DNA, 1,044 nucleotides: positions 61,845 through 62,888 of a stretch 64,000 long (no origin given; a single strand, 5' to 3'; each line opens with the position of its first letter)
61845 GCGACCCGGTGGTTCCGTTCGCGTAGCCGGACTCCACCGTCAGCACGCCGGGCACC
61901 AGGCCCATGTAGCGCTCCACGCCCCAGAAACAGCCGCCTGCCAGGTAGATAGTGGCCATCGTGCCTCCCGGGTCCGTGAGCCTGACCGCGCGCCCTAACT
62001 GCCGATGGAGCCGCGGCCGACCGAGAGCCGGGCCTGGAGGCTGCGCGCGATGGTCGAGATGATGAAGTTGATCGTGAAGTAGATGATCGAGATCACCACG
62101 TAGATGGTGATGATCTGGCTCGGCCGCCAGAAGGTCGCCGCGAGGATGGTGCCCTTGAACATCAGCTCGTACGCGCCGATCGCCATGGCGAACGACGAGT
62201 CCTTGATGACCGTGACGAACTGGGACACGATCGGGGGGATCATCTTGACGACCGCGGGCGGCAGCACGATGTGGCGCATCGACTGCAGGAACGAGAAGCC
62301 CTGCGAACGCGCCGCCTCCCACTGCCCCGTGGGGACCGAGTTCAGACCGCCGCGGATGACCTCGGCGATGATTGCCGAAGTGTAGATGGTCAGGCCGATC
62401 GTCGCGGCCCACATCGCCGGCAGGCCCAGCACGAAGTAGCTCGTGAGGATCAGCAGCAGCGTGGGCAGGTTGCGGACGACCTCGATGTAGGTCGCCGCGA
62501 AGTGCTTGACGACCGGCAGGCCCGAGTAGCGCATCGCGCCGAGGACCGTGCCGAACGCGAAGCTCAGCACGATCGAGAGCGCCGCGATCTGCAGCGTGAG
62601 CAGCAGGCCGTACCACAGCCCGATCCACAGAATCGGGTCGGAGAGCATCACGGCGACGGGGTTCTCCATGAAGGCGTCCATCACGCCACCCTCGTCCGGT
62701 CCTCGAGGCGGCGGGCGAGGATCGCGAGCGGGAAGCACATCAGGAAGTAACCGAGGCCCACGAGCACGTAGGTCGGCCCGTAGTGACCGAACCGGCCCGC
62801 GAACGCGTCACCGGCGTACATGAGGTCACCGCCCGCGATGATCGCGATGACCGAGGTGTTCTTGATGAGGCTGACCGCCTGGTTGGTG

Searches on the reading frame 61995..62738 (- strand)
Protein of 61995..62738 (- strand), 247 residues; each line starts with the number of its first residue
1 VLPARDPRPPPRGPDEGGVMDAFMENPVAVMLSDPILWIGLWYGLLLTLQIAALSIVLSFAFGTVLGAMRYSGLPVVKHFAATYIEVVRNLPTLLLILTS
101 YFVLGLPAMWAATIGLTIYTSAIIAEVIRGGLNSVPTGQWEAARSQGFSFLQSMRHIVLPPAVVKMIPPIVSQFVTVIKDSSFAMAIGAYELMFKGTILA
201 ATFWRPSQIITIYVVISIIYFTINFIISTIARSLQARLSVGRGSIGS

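Call 55: search_protein_families(library=pfam, proteins=[window:61995-62738:-], max_evalue=0.0001)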
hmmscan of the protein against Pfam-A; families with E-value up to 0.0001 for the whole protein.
window:61995-62738:- (247 aa): 1 family
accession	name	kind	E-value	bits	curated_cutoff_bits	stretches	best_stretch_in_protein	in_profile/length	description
PF00528.27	BPD_transp_1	-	5.4e-18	65.8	26.4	1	62-239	4-183/184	Binding-protein-dependent transport system inner membrane component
